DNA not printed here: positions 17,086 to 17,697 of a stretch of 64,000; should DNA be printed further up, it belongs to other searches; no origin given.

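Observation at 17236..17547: Nif11-type long-leader precursor with a Cys-free 30-aa core, far from the C39 transporter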

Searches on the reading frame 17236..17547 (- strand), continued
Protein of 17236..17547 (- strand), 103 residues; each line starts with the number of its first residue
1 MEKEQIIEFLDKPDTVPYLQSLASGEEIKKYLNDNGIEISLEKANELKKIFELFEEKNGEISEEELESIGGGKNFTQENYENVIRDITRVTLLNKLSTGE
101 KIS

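Call 46: search_protein_families(library=ncbifam, proteins=[P0002, P0003, P0004, P0005, P0006, P0007, P0008, P0009, P0013, P0014], max_evalue=1)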
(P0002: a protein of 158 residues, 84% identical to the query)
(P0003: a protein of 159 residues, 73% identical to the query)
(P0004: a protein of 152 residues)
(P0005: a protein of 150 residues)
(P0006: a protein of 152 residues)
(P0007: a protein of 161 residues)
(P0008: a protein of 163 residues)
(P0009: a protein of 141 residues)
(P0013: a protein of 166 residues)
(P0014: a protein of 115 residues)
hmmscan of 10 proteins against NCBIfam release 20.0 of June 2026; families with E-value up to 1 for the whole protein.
P0002 (158 aa): 3 families
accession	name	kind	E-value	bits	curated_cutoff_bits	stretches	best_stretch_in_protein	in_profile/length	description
NF052626.1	SrfC_fam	equivalog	0.043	13.2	500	1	24-69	245-286/418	SrfC family effector protein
TIGR03798.1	leader_Nif11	subfamily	0.045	14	32.3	1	19-72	23-68/68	Nif11-like leader peptide family RiPP precursor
NF038167.1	cyan_ocin_like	subfamily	0.061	13.5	32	1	59-79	9-29/72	CTB family bacteriocin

P0003 (159 aa): 7 families
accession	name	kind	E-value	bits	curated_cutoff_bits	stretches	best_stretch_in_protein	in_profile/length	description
TIGR00754.1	bfr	equivalog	0.016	15.2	125.55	1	13-70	65-124/157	bacterioferritin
TIGR03798.1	leader_Nif11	subfamily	0.024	14.9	32.3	1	8-72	8-68/68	Nif11-like leader peptide family RiPP precursor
NF052626.1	SrfC_fam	equivalog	0.041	13.3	500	1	26-69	247-286/418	SrfC family effector protein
NF038167.1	cyan_ocin_like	subfamily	0.054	13.7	32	1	59-76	9-28/72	CTB family bacteriocin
TIGR01847.1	bacteriocin_sig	domain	0.11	13.2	15.7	1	60-72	3-15/15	bacteriocin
NF000539.0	plantaricin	subfamily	0.11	12.9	29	1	60-83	23-46/69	plantaricin C family lantibiotic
TIGR03949.1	bact_IIb_cerein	subfamily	0.21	11.4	21.5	1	61-72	4-15/45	class IIb bacteriocin, lactobin A/cerein 7B family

P0004 (152 aa): 7 families
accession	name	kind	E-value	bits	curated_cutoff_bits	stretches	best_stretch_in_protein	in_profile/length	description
TIGR03798.1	leader_Nif11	subfamily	3.9e-05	23.8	32.3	1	17-72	21-68/68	Nif11-like leader peptide family RiPP precursor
NF038167.1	cyan_ocin_like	subfamily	0.00031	20.8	32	1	50-80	1-30/72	CTB family bacteriocin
TIGR03949.1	bact_IIb_cerein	subfamily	0.0017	18.1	21.5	1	60-99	3-37/45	class IIb bacteriocin, lactobin A/cerein 7B family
NF033456.1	RiPP_CCRG-2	domain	0.007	16.3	24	1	58-72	3-17/18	CCRG-2 family RiPP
TIGR01847.1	bacteriocin_sig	domain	0.027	15.1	15.7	1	60-72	3-15/15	bacteriocin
TIGR03793.1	leader_NHLP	domain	0.058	13.3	50.9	1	38-72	41-77/77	NHLP leader peptide family RiPP precursor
NF038034.1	lactGbeta_entB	subfamily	0.078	13.2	37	1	61-75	1-15/38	lactococcin G-beta/enterocin 1071B family bacteriocin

P0005 (150 aa): 1 family
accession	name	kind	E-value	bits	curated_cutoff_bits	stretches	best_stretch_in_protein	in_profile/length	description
TIGR03798.1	leader_Nif11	subfamily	0.019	15.2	32.3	1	17-72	21-68/68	Nif11-like leader peptide family RiPP precursor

P0006 (152 aa): 6 families
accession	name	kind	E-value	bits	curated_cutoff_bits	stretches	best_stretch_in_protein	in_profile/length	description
TIGR03798.1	leader_Nif11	subfamily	3.5e-05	24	32.3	1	11-72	15-68/68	Nif11-like leader peptide family RiPP precursor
TIGR03949.1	bact_IIb_cerein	subfamily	0.0015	18.3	21.5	1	60-96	3-37/45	class IIb bacteriocin, lactobin A/cerein 7B family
NF038034.1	lactGbeta_entB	subfamily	0.0049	17.1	37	1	61-81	1-20/38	lactococcin G-beta/enterocin 1071B family bacteriocin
NF052422.1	translocon_SseB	equivalog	0.022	14.7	155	1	15-70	46-102/151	type III secretion system translocon protein SseB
NF052347.1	TTX_0299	hypoth_equivalog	0.057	13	250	1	8-57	48-97/200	TTX_0299 family putative ATP pyrophosphatase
NF004008.0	PRK05476.3-1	equivalog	0.068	12.3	440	1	16-48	41-73/326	adenosylhomocysteinase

P0007 (161 aa): 3 families
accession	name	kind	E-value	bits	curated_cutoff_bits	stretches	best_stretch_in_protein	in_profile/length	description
TIGR03949.1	bact_IIb_cerein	subfamily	0.0087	15.8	21.5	1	60-95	3-40/45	class IIb bacteriocin, lactobin A/cerein 7B family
NF038035.1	lactGalph_entA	subfamily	0.12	12.6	37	0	61-75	1-15/35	lactococcin G-alpha/enterocin 1071A family bacteriocin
NF040664.1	HEC_x9_TCC_lant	equivalog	0.19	11.9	46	1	61-73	3-15/39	lacticin 481 family lantibiotic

P0008 (163 aa): 3 families
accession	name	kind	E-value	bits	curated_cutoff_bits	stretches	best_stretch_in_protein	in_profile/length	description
NF038034.1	lactGbeta_entB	subfamily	0.017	15.3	37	1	63-87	1-22/38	lactococcin G-beta/enterocin 1071B family bacteriocin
TIGR03949.1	bact_IIb_cerein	subfamily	0.037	13.8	21.5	1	62-100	3-41/45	class IIb bacteriocin, lactobin A/cerein 7B family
NF038153.1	lant_leader_L1a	domain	0.044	13.9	22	1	62-74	20-32/32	class I lanthipeptide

P0009 (141 aa): 8 families
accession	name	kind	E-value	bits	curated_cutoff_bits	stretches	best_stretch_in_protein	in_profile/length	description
TIGR03793.1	leader_NHLP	domain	0.0091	15.8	50.9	1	9-72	23-77/77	NHLP leader peptide family RiPP precursor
TIGR03798.1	leader_Nif11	subfamily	0.011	16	32.3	1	11-72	15-68/68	Nif11-like leader peptide family RiPP precursor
NF047997.1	SurfProtEsp73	equivalog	0.039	12.2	1200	1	18-114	377-475/672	ECH_0525 family surface protein Esp73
NF038034.1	lactGbeta_entB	subfamily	0.051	13.8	37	1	61-81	1-20/38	lactococcin G-beta/enterocin 1071B family bacteriocin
NF046010.1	MAG6790_fam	equivalog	0.07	13.3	50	0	8-60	7-60/71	MAG6790 family protein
NF041732.1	hist_kin_CseC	equivalog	0.084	11.9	700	1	8-95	66-153/424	two-component system sensor histidine kinase CseC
TIGR03949.1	bact_IIb_cerein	subfamily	0.17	11.7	21.5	1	60-96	3-41/45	class IIb bacteriocin, lactobin A/cerein 7B family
NF038167.1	cyan_ocin_like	subfamily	0.28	11.4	32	0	60-77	10-23/72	CTB family bacteriocin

P0013 (166 aa): 5 families
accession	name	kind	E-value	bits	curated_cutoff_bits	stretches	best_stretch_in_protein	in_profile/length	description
TIGR03798.1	leader_Nif11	subfamily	2.9e-05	24.2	32.3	1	13-78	13-68/68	Nif11-like leader peptide family RiPP precursor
TIGR03893.1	lant_SP_1948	subfamily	0.015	15.7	32.95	1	65-92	11-38/61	lichenicidin A2 family type 2 lantibiotic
NF038167.1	cyan_ocin_like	subfamily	0.1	12.8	32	1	66-81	10-25/72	CTB family bacteriocin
TIGR03949.1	bact_IIb_cerein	subfamily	0.6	9.9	21.5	0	66-103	3-38/45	class IIb bacteriocin, lactobin A/cerein 7B family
NF033456.1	RiPP_CCRG-2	domain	0.66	10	24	1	67-78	6-17/18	CCRG-2 family RiPP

P0014 (115 aa): 9 families
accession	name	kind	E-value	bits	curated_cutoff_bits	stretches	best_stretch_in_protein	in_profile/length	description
TIGR03798.1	leader_Nif11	subfamily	0.00017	21.8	32.3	1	13-73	17-68/68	Nif11-like leader peptide family RiPP precursor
TIGR00318.1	cyaB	equivalog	0.008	16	57.95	1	3-66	87-144/174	class IV adenylate cyclase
NF009833.0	PRK13307.1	equivalog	0.013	14.4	274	1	6-87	280-353/392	bifunctional 5,6,7,8-tetrahydromethanopterin hydro-lyase/3-hexulose-6-phosphate synthase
TIGR03949.1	bact_IIb_cerein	subfamily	0.015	15.1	21.5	1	60-97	2-41/45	class IIb bacteriocin, lactobin A/cerein 7B family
NF038034.1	lactGbeta_entB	subfamily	0.091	13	37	1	62-85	1-25/38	lactococcin G-beta/enterocin 1071B family bacteriocin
TIGR01847.1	bacteriocin_sig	domain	0.13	13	15.7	1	60-73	2-15/15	bacteriocin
TIGR02531.1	yecD_yerC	hypoth_equivalog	0.14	12.6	42.2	1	13-61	6-49/88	YerC/YecD family TrpR-related protein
NF005994.0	PRK08118.1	equivalog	0.14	12.2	215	1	2-34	134-166/172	DNA topology modulation protein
NF008946.0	PRK12293.1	equivalog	0.32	10.4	224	1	2-54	168-223/282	ATP phosphoribosyltransferase regulatory subunit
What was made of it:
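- On N11P / TIGR03798 Nif11-like leader peptide family: The whole immediate clade scores 14-24 bits (call 46).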

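Call 47: search_protein_families(library=ncbifam, proteins=[P0020, P0031, P0036, P0025, P0022, P0027, P0029, P0039, P0018, P0021], max_evalue=0.001)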
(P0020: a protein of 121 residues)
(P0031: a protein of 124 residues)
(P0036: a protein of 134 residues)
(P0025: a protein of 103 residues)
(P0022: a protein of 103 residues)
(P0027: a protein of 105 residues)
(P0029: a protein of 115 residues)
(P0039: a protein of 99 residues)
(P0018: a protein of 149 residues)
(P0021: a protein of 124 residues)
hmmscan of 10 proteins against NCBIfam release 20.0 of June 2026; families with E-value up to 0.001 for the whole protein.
P0020 (121 aa): 1 family
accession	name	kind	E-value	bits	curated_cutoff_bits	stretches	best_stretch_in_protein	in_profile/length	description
TIGR03798.1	leader_Nif11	subfamily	3.1e-08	33.7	32.3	1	13-76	16-68/68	Nif11-like leader peptide family RiPP precursor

P0031 (124 aa): 3 families
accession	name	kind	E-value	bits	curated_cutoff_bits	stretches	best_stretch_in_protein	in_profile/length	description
TIGR03798.1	leader_Nif11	subfamily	2.9e-15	56.3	32.3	1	6-79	5-68/68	Nif11-like leader peptide family RiPP precursor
NF038167.1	cyan_ocin_like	subfamily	0.0001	22.4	32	1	63-86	6-29/72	CTB family bacteriocin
TIGR03949.1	bact_IIb_cerein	subfamily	0.00019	21.1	21.5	1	67-108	3-40/45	class IIb bacteriocin, lactobin A/cerein 7B family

P0036 (134 aa): 1 family
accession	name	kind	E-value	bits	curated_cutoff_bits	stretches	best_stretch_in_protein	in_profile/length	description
TIGR03798.1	leader_Nif11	subfamily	5.4e-09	36.2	32.3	1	12-76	14-68/68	Nif11-like leader peptide family RiPP precursor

P0025 (103 aa): 3 families
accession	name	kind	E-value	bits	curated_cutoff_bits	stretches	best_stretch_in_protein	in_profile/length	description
TIGR03798.1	leader_Nif11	subfamily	1.8e-09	37.7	32.3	1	6-70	10-68/68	Nif11-like leader peptide family RiPP precursor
TIGR03949.1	bact_IIb_cerein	subfamily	0.00011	21.9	21.5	1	58-90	3-36/45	class IIb bacteriocin, lactobin A/cerein 7B family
TIGR03793.1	leader_NHLP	domain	0.00086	19.1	50.9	0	4-70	8-77/77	NHLP leader peptide family RiPP precursor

P0022 (103 aa): 0 families

P0027 (105 aa): 1 family
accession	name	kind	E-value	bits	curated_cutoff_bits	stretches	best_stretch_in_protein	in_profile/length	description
TIGR03798.1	leader_Nif11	subfamily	5e-09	36.3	32.3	1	9-76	10-68/68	Nif11-like leader peptide family RiPP precursor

P0029 (115 aa): 1 family
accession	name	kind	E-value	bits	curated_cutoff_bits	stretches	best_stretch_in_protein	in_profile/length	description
TIGR03798.1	leader_Nif11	subfamily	1.7e-05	24.9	32.3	1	13-74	15-68/68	Nif11-like leader peptide family RiPP precursor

P0039 (99 aa): 3 families
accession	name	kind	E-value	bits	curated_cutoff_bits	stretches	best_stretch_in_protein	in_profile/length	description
TIGR03798.1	leader_Nif11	subfamily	5.8e-09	36.1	32.3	1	7-70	11-68/68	Nif11-like leader peptide family RiPP precursor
TIGR03949.1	bact_IIb_cerein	subfamily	2.2e-05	24.2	21.5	1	57-92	2-36/45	class IIb bacteriocin, lactobin A/cerein 7B family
TIGR03793.1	leader_NHLP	domain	0.00014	21.6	50.9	1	3-70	7-77/77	NHLP leader peptide family RiPP precursor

P0018 (149 aa): 1 family
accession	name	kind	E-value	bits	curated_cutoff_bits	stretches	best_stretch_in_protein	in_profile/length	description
TIGR03798.1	leader_Nif11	subfamily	1.3e-08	35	32.3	1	7-72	11-68/68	Nif11-like leader peptide family RiPP precursor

P0021 (124 aa): 1 family
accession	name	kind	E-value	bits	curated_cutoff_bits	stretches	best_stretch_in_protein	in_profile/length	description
TIGR03798.1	leader_Nif11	subfamily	5e-05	23.5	32.3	1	12-72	16-68/68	Nif11-like leader peptide family RiPP precursor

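Call 61: predict_structure(alignment_id=A4)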
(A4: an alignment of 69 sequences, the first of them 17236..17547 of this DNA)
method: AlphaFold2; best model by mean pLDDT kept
length: 103 residues; sequences in the alignment: 69
mean_pLDDT: 74.0   pTM: 0.63
mean pLDDT of the five models: 74.0, 72.5, 72.1, 69.0, 68.3
residues with pLDDT >= 90: 24; 70-90: 44; 50-70: 21; < 50: 14
segments of 3 or more residues with pLDDT < 50: 93-103
pLDDT, mean of each block of 10 residues (from residue 1): 77 88 95 91 89 83 76 53 55 45 36
secondary structure, 60 per line:
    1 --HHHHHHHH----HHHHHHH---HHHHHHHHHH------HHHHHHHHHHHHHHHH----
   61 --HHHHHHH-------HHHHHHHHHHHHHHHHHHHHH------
elements in order: H3-10 H15-21 H25-34 H41-56 H63-69 H77-97
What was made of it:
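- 17239..17331 (-): Short 'core', 31 codons (KNFTQ...GEKIS): hydrophilic, Cys-free, lacking the family's hydrophobic helix. AF2 confidence is low (call 61).
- The leader domain is confidently helical in the AF2 model (call 61).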

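Call 64: fold_search(model_id=the predicted structure, library=pdb)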
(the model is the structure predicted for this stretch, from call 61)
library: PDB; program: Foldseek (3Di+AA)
matches with E <= 10: 73; with E <= 0.001: 0
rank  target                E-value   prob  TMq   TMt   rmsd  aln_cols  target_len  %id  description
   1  9cpa_Q                1.2e+00  0.21  0.37  0.10  13.5       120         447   19  Structure of a Mammalian DHX29-bound 43S Pre-initiation Complex (released 2025-07-23)
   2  8uxl_I                2.7e+00  0.08  0.27  0.21  13.6       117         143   18  Structure of PKA phosphorylated human RyR2-R420W in the primed state in the presence of calcium and calmodulin (released 2023-11-22)
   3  2lp4_MODEL_1_A        2.9e+00  0.09  0.29  0.17  13.1       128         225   13  Solution structure of P1-CheY/P2 complex in bacterial chemotaxis (released 2012-10-24)
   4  4ejo_A                3.2e+00  0.09  0.31  0.30  12.0       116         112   19  Crystal structure of padr family transcriptional regulator from Eggerthella lenta DSM 2243 (released 2012-04-25)
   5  6rfl_I                3.4e+00  0.10  0.29  0.05  14.2        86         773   20  Structure of the complete Vaccinia DNA-dependent RNA polymerase complex (released 2019-12-11)
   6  4bw8_B                3.4e+00  0.08  0.27  0.20  11.8        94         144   20  Calmodulin with small bend in central helix (released 2014-01-15)
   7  5x20_F                4.2e+00  0.06  0.27  0.19  10.7       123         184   10  The ternary structure of D-mandelate dehydrogenase with NADH and anilino(oxo)acetate (released 2017-04-05)
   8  6zfw_A                4.7e+00  0.21  0.29  0.41   6.4        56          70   18  X-ray structure of the soluble N-terminal domain of T. cruzi PEX-14 (released 2020-12-09)
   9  1i5n_A                4.7e+00  0.06  0.27  0.24  11.9       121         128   13  Crystal structure of the P1 domain of CheA from Salmonella typhimurium (released 2001-07-11)
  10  3qwg_A                4.7e+00  0.05  0.22  0.24  10.7        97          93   12  Crystal structure of EspRdelta10, C-terminal 10 amino acids deletion mutant of EspR transcription factor from Mycobact (released 2011-09-14)
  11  5oml_B                5.0e+00  0.14  0.26  0.38   8.8        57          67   24  Crystal structure of Trypanosoma Brucei PEX14 N-terminal domain in complex with small molecules to investigate the wat (released 2019-03-06)
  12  2w57_A                5.0e+00  0.14  0.29  0.24   4.6        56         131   28  Crystal structure of the Vibrio cholerae ferric uptake regulator (Fur) reveals structural rearrangement of the DNA-bin (released 2009-01-20)
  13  2o35_B                5.0e+00  0.08  0.25  0.27   8.8        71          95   21  Protein of Unknown Function (DUF1244) from Sinorhizobium meliloti (released 2007-01-02)
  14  1niw_A                5.0e+00  0.06  0.27  0.20  10.3        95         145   21  Crystal structure of endothelial nitric oxide synthase peptide bound to calmodulin (released 2003-02-18)
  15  6zfw_C                5.3e+00  0.16  0.26  0.36   6.7        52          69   19  X-ray structure of the soluble N-terminal domain of T. cruzi PEX-14 (released 2020-12-09)
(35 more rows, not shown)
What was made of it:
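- Tried and rejected: A Foldseek PDB search with the AF2 model gave nothing at E<=0.001 (call 64).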

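Call 67: search_protein_families(library=pfam, proteins=[L025:9529-9744:-], max_evalue=0.001)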
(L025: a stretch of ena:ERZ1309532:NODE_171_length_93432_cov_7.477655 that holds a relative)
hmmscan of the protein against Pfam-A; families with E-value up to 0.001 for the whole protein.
L025:9529-9744:- (71 aa): 1 family
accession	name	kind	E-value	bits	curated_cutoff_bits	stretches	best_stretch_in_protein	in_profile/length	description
PF01402.27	RHH_1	-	0.00014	22.1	20.5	1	21-57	2-38/39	Ribbon-helix-helix protein, copG family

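Call 80: predict_structure(alignment_id=A8)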
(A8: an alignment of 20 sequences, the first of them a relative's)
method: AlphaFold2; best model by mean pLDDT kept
length: 158 residues; sequences in the alignment: 20
mean_pLDDT: 59.7   pTM: 0.51
mean pLDDT of the five models: 59.7, 59.5, 54.8, 53.6, 48.7
residues with pLDDT >= 90: 1; 70-90: 41; 50-70: 69; < 50: 47
segments of 3 or more residues with pLDDT < 50: 64-68, 70-84, 117-140
pLDDT, mean of each block of 10 residues (from residue 1): 68 75 87 82 76 63 49 39 53 59 65 54 38 35 56 58
secondary structure, 60 per line:
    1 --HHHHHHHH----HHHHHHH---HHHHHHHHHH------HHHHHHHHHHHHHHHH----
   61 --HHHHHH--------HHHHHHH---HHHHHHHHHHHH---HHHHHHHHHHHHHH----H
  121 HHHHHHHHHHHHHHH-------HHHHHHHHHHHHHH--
elements in order: H3-10 H15-21 H25-34 H41-56 H63-68 H77-83 H87-98 H102-115 H120-135 H143-156
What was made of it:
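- Tried and rejected: The AF2 model of the long allele was too uncertain in the core (pLDDT 35-65, call 80) to justify a fold search.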
